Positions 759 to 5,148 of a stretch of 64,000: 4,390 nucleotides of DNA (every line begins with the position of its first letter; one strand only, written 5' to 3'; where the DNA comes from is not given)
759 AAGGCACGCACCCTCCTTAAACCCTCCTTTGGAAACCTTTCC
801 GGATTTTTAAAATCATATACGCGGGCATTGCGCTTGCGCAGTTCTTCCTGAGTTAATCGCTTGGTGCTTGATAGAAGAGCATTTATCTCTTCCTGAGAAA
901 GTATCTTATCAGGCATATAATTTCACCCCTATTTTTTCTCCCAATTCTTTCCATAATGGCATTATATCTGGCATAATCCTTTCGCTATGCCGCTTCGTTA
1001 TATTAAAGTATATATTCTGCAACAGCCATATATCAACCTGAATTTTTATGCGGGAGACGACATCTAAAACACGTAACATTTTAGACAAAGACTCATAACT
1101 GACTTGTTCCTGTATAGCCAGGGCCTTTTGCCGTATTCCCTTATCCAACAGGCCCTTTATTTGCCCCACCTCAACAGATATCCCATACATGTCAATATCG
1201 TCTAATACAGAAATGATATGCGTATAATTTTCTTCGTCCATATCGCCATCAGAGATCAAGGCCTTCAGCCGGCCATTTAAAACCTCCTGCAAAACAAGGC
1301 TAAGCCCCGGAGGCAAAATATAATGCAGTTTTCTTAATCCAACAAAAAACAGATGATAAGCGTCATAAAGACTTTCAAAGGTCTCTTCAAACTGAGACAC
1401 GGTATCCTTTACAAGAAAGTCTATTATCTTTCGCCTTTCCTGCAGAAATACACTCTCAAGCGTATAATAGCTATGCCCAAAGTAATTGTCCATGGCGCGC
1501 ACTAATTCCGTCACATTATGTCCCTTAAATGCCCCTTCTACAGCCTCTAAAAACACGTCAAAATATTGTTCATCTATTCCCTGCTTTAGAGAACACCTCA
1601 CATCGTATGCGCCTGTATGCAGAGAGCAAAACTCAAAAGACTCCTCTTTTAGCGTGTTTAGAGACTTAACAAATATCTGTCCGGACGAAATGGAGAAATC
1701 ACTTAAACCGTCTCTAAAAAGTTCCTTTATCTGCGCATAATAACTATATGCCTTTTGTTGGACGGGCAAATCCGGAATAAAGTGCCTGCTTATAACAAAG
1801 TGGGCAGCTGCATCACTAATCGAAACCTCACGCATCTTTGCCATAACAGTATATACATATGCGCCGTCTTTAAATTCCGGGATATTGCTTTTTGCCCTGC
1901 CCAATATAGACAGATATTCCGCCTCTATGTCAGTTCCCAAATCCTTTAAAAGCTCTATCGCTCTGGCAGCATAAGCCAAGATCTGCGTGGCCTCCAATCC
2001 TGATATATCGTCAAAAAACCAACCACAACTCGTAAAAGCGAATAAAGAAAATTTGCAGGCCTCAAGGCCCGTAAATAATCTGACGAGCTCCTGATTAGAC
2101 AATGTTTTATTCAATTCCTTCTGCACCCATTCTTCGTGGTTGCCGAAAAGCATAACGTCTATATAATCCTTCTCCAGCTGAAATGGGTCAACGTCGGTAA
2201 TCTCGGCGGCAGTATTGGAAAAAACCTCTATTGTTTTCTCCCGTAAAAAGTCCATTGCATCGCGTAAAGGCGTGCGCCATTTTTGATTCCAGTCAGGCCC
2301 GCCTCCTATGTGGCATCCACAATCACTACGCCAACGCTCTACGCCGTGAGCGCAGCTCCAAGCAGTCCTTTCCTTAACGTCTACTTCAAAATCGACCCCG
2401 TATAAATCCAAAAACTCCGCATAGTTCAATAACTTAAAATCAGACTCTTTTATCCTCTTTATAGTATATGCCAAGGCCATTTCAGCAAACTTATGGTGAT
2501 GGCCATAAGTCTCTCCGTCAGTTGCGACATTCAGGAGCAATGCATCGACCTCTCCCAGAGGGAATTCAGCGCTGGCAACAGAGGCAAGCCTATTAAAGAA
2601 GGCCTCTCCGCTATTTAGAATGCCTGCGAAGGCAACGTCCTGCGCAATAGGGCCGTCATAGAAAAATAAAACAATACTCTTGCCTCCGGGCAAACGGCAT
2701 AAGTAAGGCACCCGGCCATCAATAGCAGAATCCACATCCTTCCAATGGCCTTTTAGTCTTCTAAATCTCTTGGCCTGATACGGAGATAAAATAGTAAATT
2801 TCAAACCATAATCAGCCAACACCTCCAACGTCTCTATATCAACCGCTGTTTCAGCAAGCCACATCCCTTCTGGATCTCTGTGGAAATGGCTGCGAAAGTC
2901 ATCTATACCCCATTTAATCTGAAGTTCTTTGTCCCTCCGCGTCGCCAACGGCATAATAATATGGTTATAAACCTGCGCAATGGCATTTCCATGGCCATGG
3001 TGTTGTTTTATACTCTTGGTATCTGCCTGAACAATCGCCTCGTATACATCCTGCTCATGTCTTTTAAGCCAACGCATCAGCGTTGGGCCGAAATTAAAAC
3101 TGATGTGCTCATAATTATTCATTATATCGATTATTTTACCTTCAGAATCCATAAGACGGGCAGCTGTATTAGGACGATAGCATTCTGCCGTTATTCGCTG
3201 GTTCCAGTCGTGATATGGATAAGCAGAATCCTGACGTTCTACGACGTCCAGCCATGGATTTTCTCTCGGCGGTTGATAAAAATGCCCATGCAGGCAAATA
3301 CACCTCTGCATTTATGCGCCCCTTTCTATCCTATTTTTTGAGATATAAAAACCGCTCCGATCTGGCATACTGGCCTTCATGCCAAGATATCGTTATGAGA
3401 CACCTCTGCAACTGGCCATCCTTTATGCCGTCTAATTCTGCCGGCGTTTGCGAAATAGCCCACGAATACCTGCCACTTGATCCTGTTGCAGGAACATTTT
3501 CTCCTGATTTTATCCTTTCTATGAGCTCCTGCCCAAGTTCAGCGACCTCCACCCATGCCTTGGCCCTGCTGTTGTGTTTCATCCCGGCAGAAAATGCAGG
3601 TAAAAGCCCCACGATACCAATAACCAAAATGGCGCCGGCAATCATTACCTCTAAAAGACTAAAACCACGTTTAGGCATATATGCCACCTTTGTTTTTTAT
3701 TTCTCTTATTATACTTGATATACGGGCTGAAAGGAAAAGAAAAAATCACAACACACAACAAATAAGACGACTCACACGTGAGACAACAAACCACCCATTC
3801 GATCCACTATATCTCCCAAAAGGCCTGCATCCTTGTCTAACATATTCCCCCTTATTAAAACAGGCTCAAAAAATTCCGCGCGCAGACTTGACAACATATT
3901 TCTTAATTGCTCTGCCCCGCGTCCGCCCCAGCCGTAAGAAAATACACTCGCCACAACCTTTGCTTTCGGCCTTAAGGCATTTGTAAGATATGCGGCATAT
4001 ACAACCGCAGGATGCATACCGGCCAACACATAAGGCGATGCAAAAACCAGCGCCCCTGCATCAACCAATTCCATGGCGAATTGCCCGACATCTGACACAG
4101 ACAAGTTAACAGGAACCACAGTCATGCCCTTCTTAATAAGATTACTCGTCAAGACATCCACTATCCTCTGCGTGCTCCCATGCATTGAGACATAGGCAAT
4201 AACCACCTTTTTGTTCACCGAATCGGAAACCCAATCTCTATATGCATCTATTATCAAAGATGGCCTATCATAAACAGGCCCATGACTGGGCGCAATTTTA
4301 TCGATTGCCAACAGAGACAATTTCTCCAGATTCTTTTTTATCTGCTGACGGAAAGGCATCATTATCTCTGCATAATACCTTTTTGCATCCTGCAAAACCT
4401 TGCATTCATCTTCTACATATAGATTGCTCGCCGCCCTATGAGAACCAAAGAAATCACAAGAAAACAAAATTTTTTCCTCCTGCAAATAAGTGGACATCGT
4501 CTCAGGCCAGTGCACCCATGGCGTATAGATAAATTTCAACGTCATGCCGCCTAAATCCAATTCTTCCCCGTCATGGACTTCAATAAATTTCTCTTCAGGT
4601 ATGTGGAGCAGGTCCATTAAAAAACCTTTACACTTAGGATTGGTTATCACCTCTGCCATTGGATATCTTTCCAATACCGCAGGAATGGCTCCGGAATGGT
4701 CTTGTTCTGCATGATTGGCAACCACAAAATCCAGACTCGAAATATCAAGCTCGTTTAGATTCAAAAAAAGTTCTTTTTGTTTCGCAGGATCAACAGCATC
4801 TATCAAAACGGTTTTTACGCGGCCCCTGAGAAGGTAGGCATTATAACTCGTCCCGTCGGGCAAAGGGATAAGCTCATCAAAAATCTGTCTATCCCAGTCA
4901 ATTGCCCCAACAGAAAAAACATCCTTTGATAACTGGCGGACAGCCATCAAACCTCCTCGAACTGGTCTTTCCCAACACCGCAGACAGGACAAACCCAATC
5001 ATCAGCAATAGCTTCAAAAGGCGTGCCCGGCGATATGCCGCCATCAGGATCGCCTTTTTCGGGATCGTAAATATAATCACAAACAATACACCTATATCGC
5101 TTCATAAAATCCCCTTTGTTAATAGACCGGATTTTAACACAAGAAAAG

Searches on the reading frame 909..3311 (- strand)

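Call 79: search_protein_families(library=pfam, proteins=[window:909-3311:-], max_evalue=0.00001)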
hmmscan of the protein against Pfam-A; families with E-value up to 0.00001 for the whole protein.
window:909-3311:- (800 aa): 2 families
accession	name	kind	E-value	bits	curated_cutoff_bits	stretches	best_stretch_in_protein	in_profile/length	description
PF12055.13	DUF3536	-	1.5e-72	244.8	25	1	341-622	1-284/284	Domain of unknown function (DUF3536)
PF03065.20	Glyco_hydro_57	-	1.4e-16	61.1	21.2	1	31-302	30-280/291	Glycosyl hydrolase family 57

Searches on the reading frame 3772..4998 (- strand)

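Call 79: search_protein_families(library=pfam, proteins=[window:3772-4998:-], max_evalue=0.00001)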
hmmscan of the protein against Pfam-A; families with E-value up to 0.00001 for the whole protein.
window:3772-4998:- (408 aa): 2 families
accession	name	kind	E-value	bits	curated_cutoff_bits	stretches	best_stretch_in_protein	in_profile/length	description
PF19583.5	ODP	-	6.3e-24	85.4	27.2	1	52-240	3-194/194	ODP family beta lactamase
PF00753.33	Lactamase_B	-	1.7e-10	41.6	22.7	1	50-201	4-162/196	Metallo-beta-lactamase superfamily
